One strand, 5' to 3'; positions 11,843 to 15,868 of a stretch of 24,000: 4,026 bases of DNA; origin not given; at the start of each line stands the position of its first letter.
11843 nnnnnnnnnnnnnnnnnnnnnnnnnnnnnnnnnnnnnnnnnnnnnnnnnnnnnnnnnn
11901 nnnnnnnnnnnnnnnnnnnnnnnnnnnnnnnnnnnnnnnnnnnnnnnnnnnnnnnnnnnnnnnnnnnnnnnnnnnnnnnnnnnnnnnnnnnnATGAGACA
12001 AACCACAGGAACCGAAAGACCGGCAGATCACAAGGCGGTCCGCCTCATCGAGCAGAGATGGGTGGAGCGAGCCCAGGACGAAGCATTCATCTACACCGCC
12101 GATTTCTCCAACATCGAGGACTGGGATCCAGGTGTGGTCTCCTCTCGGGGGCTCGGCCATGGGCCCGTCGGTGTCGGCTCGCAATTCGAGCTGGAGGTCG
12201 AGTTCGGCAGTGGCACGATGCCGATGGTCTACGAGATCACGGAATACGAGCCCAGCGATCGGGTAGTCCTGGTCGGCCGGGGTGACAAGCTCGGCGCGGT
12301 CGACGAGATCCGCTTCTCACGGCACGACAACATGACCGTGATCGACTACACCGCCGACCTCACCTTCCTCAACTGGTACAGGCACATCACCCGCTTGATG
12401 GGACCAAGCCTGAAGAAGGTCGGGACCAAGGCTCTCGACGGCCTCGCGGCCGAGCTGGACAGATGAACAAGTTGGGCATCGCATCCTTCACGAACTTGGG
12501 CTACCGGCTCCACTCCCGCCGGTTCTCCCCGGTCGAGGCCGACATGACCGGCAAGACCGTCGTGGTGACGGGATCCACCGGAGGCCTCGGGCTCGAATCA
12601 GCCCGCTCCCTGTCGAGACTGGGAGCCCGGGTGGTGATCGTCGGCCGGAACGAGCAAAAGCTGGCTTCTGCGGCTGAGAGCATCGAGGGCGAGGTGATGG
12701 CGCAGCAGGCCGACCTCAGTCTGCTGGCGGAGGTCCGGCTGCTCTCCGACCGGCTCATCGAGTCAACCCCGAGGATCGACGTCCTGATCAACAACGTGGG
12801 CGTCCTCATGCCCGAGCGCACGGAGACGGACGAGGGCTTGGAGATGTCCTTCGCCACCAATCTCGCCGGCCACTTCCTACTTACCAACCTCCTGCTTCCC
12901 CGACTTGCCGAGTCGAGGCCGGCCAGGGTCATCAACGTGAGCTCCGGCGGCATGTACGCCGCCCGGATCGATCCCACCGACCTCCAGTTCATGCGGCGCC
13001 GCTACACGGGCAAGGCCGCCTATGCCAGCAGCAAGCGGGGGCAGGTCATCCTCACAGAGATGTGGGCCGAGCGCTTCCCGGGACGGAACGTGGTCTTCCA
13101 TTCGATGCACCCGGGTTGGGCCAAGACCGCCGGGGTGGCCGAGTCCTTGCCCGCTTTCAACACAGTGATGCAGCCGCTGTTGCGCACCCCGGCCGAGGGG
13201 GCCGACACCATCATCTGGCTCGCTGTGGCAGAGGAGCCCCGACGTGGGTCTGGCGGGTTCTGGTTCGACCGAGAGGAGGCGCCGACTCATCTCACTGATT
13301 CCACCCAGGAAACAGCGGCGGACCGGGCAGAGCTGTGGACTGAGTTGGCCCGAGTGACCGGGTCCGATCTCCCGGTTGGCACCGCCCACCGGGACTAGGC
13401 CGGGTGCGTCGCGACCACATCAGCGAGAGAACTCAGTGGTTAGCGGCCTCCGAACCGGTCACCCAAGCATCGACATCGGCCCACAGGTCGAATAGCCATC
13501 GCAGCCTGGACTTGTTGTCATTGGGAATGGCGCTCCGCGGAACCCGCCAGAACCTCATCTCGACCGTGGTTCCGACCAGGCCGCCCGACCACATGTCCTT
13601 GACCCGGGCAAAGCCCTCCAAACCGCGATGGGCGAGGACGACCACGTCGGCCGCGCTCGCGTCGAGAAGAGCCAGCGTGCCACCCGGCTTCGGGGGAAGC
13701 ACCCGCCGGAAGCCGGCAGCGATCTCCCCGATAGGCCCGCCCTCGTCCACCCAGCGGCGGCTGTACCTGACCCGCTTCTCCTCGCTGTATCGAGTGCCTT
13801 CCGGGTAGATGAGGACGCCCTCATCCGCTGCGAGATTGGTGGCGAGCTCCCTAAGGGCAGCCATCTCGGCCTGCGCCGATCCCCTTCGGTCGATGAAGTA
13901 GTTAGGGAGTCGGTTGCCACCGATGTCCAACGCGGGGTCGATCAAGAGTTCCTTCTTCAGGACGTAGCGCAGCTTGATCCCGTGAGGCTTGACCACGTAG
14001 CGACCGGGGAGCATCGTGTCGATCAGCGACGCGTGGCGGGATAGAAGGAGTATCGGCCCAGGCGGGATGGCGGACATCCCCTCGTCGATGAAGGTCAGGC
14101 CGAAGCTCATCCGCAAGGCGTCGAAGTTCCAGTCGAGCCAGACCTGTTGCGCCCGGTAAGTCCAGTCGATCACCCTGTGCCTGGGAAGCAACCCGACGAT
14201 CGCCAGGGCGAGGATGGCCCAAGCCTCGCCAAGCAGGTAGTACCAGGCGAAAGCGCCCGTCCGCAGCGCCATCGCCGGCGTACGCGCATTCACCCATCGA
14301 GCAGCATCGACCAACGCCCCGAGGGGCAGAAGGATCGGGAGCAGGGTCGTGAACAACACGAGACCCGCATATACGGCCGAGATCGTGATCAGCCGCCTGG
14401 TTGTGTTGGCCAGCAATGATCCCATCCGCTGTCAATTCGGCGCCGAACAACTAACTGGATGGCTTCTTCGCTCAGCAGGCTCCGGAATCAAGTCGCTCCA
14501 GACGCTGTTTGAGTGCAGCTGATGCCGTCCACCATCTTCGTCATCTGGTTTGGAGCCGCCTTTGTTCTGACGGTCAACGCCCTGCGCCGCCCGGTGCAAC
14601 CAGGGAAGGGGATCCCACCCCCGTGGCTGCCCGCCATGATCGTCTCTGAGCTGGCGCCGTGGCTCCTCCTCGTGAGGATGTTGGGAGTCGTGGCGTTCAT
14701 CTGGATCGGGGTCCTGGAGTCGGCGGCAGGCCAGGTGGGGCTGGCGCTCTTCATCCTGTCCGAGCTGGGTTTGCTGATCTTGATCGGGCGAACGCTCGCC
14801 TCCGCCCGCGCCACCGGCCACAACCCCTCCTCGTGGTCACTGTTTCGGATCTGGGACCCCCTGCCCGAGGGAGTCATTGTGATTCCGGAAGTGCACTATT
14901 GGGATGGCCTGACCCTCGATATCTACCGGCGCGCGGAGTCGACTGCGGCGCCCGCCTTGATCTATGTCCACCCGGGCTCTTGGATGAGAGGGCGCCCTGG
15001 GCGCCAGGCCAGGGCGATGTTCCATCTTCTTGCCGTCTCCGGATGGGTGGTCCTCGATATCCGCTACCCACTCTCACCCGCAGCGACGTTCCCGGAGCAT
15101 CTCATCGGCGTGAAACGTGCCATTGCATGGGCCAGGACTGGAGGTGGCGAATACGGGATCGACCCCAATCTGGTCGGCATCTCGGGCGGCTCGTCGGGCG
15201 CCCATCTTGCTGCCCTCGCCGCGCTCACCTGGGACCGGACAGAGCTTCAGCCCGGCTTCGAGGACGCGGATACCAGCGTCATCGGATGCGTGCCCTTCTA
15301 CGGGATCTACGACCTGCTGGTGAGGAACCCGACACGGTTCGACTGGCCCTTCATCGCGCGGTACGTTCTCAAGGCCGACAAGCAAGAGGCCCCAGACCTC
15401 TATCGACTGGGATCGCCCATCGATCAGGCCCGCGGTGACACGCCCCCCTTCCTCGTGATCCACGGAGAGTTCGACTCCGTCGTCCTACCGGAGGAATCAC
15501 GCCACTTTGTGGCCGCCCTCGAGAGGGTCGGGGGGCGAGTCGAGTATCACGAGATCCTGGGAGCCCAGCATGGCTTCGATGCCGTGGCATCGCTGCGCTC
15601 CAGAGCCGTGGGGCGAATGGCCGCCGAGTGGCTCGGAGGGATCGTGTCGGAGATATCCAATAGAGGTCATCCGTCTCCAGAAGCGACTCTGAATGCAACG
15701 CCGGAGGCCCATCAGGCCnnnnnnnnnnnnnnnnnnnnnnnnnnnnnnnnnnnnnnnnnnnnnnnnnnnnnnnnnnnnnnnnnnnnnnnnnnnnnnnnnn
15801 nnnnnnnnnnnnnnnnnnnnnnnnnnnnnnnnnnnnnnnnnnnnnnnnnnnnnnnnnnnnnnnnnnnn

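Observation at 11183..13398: Heliorhodopsin - SRPBCC - retinol-dehydrogenase-like SDR form a tightly coupled three-gene operon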

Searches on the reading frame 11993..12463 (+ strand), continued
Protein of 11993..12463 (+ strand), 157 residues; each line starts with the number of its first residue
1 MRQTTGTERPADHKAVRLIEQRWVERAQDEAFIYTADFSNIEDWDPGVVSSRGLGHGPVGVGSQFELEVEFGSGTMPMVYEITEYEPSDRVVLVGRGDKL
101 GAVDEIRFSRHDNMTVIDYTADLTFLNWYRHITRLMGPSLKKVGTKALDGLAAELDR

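Call 75: search_protein_families(library=pfam, proteins=[P0249, P0257, P0260, P0263, P0275, P0276, P0292, P0296, P0300, P0264], max_evalue=0.00001)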
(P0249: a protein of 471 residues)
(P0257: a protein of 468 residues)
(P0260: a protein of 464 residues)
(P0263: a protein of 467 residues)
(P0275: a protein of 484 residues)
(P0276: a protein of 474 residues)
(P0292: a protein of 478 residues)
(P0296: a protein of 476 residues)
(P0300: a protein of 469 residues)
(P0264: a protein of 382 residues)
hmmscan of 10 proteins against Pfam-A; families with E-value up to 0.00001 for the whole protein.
P0249 (471 aa): 5 families
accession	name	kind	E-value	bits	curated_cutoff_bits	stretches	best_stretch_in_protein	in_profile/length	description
PF00106.31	adh_short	-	3.6e-31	108.6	26.6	1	191-391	1-188/195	short chain dehydrogenase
PF13561.12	adh_short_C2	-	4.3e-21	76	27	1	197-429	1-226/236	Enoyl-(Acyl carrier protein) reductase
PF10604.15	Polyketide_cyc2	-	4e-13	50.3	27.4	1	1-142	1-141/142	Polyketide cyclase / dehydrase and lipid transport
PF08659.16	KR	-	1.6e-07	31.9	22.6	1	192-283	2-95/180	KR domain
PF01370.27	Epimerase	-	1.2e-06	28.5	20.9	1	194-368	2-158/240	NAD dependent epimerase/dehydratase family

P0257 (468 aa): 5 families
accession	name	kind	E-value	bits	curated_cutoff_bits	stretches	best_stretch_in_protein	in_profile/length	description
PF00106.31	adh_short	-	4.2e-30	105.1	26.6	1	190-393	2-188/195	short chain dehydrogenase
PF13561.12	adh_short_C2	-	4.6e-20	72.7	27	1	195-423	1-219/236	Enoyl-(Acyl carrier protein) reductase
PF10604.15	Polyketide_cyc2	-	7.5e-16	59.2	27.4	1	3-142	2-141/142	Polyketide cyclase / dehydrase and lipid transport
PF08659.16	KR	-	2.3e-08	34.6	22.6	1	190-284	2-98/180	KR domain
PF01370.27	Epimerase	-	2.9e-06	27.3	20.9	1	191-382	1-173/240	NAD dependent epimerase/dehydratase family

P0260 (464 aa): 4 families
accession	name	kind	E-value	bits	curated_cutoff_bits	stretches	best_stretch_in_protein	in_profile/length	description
PF00106.31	adh_short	-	1.4e-31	109.9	26.6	1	187-384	1-187/195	short chain dehydrogenase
PF13561.12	adh_short_C2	-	1.8e-26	93.6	27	1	193-413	1-217/236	Enoyl-(Acyl carrier protein) reductase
PF10604.15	Polyketide_cyc2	-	4e-14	53.5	27.4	1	7-145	4-142/142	Polyketide cyclase / dehydrase and lipid transport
PF08659.16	KR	-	2.1e-06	28.2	22.6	1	189-278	3-95/180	KR domain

P0263 (467 aa): 5 families
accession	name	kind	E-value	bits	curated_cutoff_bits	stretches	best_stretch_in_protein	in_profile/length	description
PF00106.31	adh_short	-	6.4e-35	120.8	26.6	1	192-392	1-188/195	short chain dehydrogenase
PF13561.12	adh_short_C2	-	1.7e-23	83.9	27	1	198-419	1-216/236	Enoyl-(Acyl carrier protein) reductase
PF08659.16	KR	-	1.8e-10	41.5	22.6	1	193-286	2-97/180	KR domain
PF01370.27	Epimerase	-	3.2e-06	27.2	20.9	1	194-376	1-165/240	NAD dependent epimerase/dehydratase family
PF10604.15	Polyketide_cyc2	-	5.1e-06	27.3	27.4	1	1-122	1-120/142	Polyketide cyclase / dehydrase and lipid transport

P0275 (484 aa): 4 families
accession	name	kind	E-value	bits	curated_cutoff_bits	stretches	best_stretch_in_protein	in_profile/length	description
PF00106.31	adh_short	-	2e-29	102.9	26.6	1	198-397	1-187/195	short chain dehydrogenase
PF13561.12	adh_short_C2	-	1.9e-19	70.7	27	1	207-408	6-191/236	Enoyl-(Acyl carrier protein) reductase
PF10604.15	Polyketide_cyc2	-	1.5e-18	67.9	27.4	1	1-141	1-141/142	Polyketide cyclase / dehydrase and lipid transport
PF08659.16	KR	-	6.9e-06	26.5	22.6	0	199-314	2-121/180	KR domain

P0276 (474 aa): 5 families
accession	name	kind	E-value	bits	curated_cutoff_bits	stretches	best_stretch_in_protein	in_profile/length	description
PF00106.31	adh_short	-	3.9e-27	95.4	26.6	1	190-391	1-189/195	short chain dehydrogenase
PF13561.12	adh_short_C2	-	4.5e-17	62.9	27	1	196-398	1-189/236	Enoyl-(Acyl carrier protein) reductase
PF10604.15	Polyketide_cyc2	-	6.4e-13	49.7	27.4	1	1-134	1-126/142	Polyketide cyclase / dehydrase and lipid transport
PF01370.27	Epimerase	-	1.1e-07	32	20.9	1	192-375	1-166/240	NAD dependent epimerase/dehydratase family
PF08659.16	KR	-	1.7e-07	31.7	22.6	1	192-281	3-94/180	KR domain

P0292 (478 aa): 3 families
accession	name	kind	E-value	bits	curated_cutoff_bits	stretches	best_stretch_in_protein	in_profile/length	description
PF00106.31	adh_short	-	1.6e-31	109.8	26.6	1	203-400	1-186/195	short chain dehydrogenase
PF13561.12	adh_short_C2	-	2.1e-24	86.9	27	1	212-429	6-216/236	Enoyl-(Acyl carrier protein) reductase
PF10604.15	Polyketide_cyc2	-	1.3e-14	55.2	27.4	1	1-146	1-141/142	Polyketide cyclase / dehydrase and lipid transport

P0296 (476 aa): 3 families
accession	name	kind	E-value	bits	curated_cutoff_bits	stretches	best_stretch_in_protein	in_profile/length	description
PF00106.31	adh_short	-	1.5e-29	103.3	26.6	1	190-391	1-188/195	short chain dehydrogenase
PF13561.12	adh_short_C2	-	1.3e-23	84.2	27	1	199-411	6-201/236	Enoyl-(Acyl carrier protein) reductase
PF10604.15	Polyketide_cyc2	-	2.7e-10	41.1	27.4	1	4-142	3-140/142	Polyketide cyclase / dehydrase and lipid transport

P0300 (469 aa): 5 families
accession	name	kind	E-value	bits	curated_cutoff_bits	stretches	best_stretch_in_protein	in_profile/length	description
PF00106.31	adh_short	-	8e-29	100.9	26.6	1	189-389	2-186/195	short chain dehydrogenase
PF13561.12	adh_short_C2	-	2.6e-20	73.5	27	1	194-419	1-217/236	Enoyl-(Acyl carrier protein) reductase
PF10604.15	Polyketide_cyc2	-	4.5e-14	53.4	27.4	1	1-141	1-141/142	Polyketide cyclase / dehydrase and lipid transport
PF01370.27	Epimerase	-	6.8e-07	29.4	20.9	1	190-369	1-159/240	NAD dependent epimerase/dehydratase family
PF08659.16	KR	-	2e-06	28.3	22.6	1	189-276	2-92/180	KR domain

P0264 (382 aa): 5 families
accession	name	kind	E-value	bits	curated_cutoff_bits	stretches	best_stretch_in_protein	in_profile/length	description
PF00106.31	adh_short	-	6.7e-25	88.1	26.6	1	212-348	1-137/195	short chain dehydrogenase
PF13561.12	adh_short_C2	-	2.4e-15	57.2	27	1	221-349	6-132/236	Enoyl-(Acyl carrier protein) reductase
PF10604.15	Polyketide_cyc2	-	7.7e-13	49.4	27.4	1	15-155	1-141/142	Polyketide cyclase / dehydrase and lipid transport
PF08659.16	KR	-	5.5e-07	30.1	22.6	1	214-332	3-125/180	KR domain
PF01370.27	Epimerase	-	1.9e-06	27.9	20.9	1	214-379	1-148/240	NAD dependent epimerase/dehydratase family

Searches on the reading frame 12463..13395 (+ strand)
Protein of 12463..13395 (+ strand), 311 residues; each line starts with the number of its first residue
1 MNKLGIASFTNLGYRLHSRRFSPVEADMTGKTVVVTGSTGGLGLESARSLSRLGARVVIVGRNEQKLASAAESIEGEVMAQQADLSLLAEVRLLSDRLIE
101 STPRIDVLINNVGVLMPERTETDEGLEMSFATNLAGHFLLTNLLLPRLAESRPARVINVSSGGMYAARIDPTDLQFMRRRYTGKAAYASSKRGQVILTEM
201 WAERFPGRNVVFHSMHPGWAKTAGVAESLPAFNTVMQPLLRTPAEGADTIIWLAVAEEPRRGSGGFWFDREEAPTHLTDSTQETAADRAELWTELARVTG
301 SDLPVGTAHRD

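Call 3: search_protein_families(library=pfam, proteins=[window:12463-13395:+], max_evalue=0.01)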
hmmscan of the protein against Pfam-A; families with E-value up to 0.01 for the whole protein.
window:12463-13395:+ (311 aa): 4 families
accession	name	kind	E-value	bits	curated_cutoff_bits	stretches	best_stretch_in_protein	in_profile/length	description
PF00106.31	adh_short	-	3.5e-32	111.9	26.6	1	31-227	1-189/195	short chain dehydrogenase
PF13561.12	adh_short_C2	-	2e-18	67.3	27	1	40-254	6-217/236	Enoyl-(Acyl carrier protein) reductase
PF08659.16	KR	-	2.5e-07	31.2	22.6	1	32-143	2-122/180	KR domain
PF01370.27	Epimerase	-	5.1e-07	29.8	20.9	1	33-211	1-165/240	NAD dependent epimerase/dehydratase family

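Call 4: search_protein_families(library=ncbifam, proteins=[window:12463-13395:+], max_evalue=0.01)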
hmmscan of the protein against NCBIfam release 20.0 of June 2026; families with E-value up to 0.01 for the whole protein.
window:12463-13395:+ (311 aa): 217 families (the best 25 are shown)
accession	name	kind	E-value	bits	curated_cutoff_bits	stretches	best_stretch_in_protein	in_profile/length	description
NF004846.0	PRK06197.1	subfamily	2e-47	161.9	268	1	27-257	13-254/306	oxidoreductase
NF004845.0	PRK06196.1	subfamily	1.6e-46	159.1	414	1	26-283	25-289/320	oxidoreductase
NF004513.0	PRK05854.1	subfamily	2.2e-35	122.2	282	1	26-225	11-216/314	SDR family oxidoreductase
NF005559.1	PRK07231.1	subfamily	1.4e-23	83.7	215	1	28-229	2-195/249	glucose 1-dehydrogenase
NF006070.0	PRK08213.1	subfamily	3.6e-23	82.4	279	1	27-233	9-212/259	gluconate 5-dehydrogenase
NF009093.0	PRK12429.1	subfamily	5e-23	81.7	258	1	28-230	3-197/259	3-hydroxybutyrate dehydrogenase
NF052558.1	MBtsdlDhBudC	equivalog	2.3e-22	79.8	270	1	29-165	2-141/250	meso-2,3-butanediol dehydrogenase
TIGR01963.1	PHB_DH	subfamily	4e-22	78.7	307.05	1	31-229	2-192/255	3-hydroxybutyrate dehydrogenase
NF005075.0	PRK06500.1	equivalog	6.5e-22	78.1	336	1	28-160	4-137/249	SDR family oxidoreductase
TIGR01289.1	LPOR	equivalog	8.7e-22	78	331.35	1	31-153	4-133/315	protochlorophyllide reductase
NF006565.0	PRK09072.1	equivalog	1.1e-21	77.6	238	1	28-251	3-215/265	SDR family oxidoreductase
NF004198.0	PRK05653.1-3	equivalog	5.5e-21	75.1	296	1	28-255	5-229/248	3-oxoacyl-ACP reductase FabG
NF005878.0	PRK07825.1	subfamily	6.6e-21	74.9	287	1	25-223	4-190/278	short chain dehydrogenase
NF005539.0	PRK07201.1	equivalog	9.9e-21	74.1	549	1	24-260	364-589/657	SDR family oxidoreductase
NF004791.0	PRK06138.1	equivalog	1e-20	74.2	312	1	27-228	2-194/252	SDR family oxidoreductase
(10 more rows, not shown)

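Call 23: search_solved_structures(query=window:12463-13395:+, show_alignments=1, max_evalue=1e-20)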
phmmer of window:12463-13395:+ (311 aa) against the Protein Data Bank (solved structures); distinct sequences matched with E-value up to 1e-20: 1.
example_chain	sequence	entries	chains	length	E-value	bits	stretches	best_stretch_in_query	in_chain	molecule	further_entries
3rd5_A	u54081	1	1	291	1.4e-29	106.8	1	29-223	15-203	MYPAA.01249.C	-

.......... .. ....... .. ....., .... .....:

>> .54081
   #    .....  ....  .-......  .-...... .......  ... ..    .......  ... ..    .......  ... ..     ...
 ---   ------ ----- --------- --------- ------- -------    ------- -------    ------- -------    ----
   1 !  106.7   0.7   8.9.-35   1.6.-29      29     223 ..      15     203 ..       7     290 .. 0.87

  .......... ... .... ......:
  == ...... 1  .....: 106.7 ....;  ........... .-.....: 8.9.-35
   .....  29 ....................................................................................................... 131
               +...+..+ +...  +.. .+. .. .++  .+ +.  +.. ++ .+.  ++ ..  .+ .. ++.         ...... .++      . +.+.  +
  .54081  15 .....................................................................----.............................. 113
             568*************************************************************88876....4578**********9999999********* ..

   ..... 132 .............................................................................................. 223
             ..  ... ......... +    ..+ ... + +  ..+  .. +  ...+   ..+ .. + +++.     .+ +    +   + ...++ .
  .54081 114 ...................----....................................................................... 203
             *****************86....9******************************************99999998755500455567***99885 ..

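Call 25: find_homologous_proteins(query=window:12463-13395:+, max_evalue=1e-10)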
Query window:12463-13395:+ (311 aa): 7038 proteins with E <= 1e-10 among 8000 candidates; the best 120 are listed.
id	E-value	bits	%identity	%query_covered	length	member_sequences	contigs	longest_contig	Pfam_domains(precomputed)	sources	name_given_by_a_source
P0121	1.1e-192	657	97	100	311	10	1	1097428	PF08659.17,PF13561.13,PF00106.32,PF01370.28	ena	-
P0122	1.5e-190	650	96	100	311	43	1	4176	PF08659.17,PF13561.13,PF00106.32,PF01370.28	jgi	jgi:NAD(P)-dependent dehydrogenase (short-subunit alcohol dehydrogenase family)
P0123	6.2e-179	612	89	100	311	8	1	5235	PF08659.17,PF13561.13,PF00106.32,PF01370.28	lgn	-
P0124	9.7e-177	605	88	100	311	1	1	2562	PF08659.17,PF13561.13,PF00106.32,PF01370.28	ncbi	-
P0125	4.7e-176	602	88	100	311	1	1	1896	PF08659.17,PF13561.13,PF00106.32,PF01370.28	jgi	jgi:NAD(P)-dependent dehydrogenase (short-subunit alcohol dehydrogenase family)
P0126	1.5e-175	601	88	100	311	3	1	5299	PF08659.17,PF13561.13,PF00106.32,PF01370.28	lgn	-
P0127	2.2e-174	597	89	100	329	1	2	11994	PF08659.17,PF13561.13,PF00106.32,PF01370.28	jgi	jgi:NAD(P)-dependent dehydrogenase (short-subunit alcohol dehydrogenase family)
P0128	3.0e-174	597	87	100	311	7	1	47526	PF08659.17,PF13561.13,PF00106.32,PF01370.28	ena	-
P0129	4.3e-174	596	88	100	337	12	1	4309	PF08659.17,PF13561.13,PF00106.32,PF01370.28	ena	-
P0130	6.0e-174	596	89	98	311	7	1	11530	PF08659.17,PF13561.13,PF00106.32,PF01370.28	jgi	jgi:NAD(P)-dependent dehydrogenase (short-subunit alcohol dehydrogenase family)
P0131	4.2e-172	589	88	98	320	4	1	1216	PF08659.17,PF13561.13,PF00106.32,PF01370.28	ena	-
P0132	6.0e-171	586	87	100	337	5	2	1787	PF08659.17,PF13561.13,PF00106.32,PF01370.28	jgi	jgi:NAD(P)-dependent dehydrogenase (short-subunit alcohol dehydrogenase family)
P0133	4.6e-136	471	70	98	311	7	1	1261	PF08659.17,PF13561.13,PF00106.32,PF01370.28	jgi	-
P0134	1.5e-135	469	68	98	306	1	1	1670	PF13561.13,PF00106.32,PF01370.28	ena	-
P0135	6.6e-135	467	71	98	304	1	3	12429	PF13561.13,PF00106.32,PF01370.28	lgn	-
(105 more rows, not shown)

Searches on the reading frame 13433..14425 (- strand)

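Call 3: search_protein_families(library=pfam, proteins=[window:13433-14425:-], max_evalue=0.01)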
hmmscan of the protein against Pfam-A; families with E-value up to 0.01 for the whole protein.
window:13433-14425:- (330 aa): 1 family
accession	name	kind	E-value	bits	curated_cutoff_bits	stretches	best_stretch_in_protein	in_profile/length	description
PF01553.26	Acyltransferase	-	1.1e-10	41.8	23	1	116-248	6-114/132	Acyltransferase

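Call 4: search_protein_families(library=ncbifam, proteins=[window:13433-14425:-], max_evalue=0.01)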
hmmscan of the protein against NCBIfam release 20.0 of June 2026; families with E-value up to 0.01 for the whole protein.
window:13433-14425:- (330 aa): 2 families
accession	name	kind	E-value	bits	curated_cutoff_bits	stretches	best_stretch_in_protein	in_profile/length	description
TIGR00530.1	AGP_acyltrn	subfamily_domain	2.7e-08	33.6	102.95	1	120-217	12-105/130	1-acylglycerol-3-phosphate O-acyltransferase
NF010621.0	PRK14014.1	domain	0.0014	17.8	186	0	82-319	45-287/301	acetyltransferase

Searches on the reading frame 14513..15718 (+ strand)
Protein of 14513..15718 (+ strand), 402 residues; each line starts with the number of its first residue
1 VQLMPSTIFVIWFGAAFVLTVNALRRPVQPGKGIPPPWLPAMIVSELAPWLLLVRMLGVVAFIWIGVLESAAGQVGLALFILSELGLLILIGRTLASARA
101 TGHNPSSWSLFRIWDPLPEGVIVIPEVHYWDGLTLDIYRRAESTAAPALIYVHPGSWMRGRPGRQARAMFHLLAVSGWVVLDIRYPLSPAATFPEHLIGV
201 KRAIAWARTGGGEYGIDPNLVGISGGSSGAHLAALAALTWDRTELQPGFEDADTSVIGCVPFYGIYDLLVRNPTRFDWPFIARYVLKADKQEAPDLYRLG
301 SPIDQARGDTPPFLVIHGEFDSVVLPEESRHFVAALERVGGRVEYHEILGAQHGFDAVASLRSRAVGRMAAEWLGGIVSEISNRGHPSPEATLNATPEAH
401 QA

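Call 3: search_protein_families(library=pfam, proteins=[window:14513-15718:+], max_evalue=0.01)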
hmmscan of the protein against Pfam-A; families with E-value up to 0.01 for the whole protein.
window:14513-15718:+ (402 aa): 5 families
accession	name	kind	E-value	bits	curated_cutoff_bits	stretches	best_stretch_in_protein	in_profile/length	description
PF20434.5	BD-FAE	-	5.5e-34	118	26.8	1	135-336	1-215/215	BD-FAE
PF07859.19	Abhydrolase_3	-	8.5e-21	75.1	25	1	149-355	1-208/210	alpha/beta hydrolase fold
PF00326.27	Peptidase_S9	-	1.4e-11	44.7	22.6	1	204-357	49-191/213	Prolyl oligopeptidase family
PF00135.34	COesterase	-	0.00073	19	27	1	131-239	84-203/515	Carboxylesterase family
PF12146.15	Hydrolase_4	-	0.0075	16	27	0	309-353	190-232/239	Serine aminopeptidase, S33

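Call 4: search_protein_families(library=ncbifam, proteins=[window:14513-15718:+], max_evalue=0.01)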
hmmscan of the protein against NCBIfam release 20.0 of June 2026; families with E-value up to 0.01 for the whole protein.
window:14513-15718:+ (402 aa): 9 families
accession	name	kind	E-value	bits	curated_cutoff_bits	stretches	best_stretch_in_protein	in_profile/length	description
NF052354.1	EstLipQMycob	equivalog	2e-64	217.8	700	1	134-378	150-399/418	esterase LipQ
NF058653.1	LipP1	equivalog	2.8e-20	72.4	350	2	133-239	58-164/300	LipP1 family hormone-sensitive lipase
NF007547.0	PRK10162.1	equivalog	1.5e-18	66.8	389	1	136-355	75-294/321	acetyl esterase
NF033149.0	CHL_hydrolase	equivalog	4.5e-13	48.8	500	1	144-238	73-167/310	chloramphenicol hydrolase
NF041902.1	pecacetest_PaeX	equivalog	2.6e-05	23.4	550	1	197-358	129-286/318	pectin acetylesterase PaeX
NF050058.1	e_dPHAscl_type1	hypoth_equivalog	2.8e-05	23.7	150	0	303-342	171-210/276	extracellular catalytic domain type 1 short-chain-length polyhydroxyalkanoate depolymerase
NF052620.1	AryltfaseLP1002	equivalog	3.4e-05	23.3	300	1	140-248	26-135/265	lp_1002 family arylesterase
NF058651.1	GESAG_HSLs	subfamily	0.00015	20.9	430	1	141-239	62-156/296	GESAG motif subfamily hormone-sensitive lipase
NF058665.1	HaHSL_fam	equivalog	0.0016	17.9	320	1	142-268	57-171/260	hormone-sensitive lipase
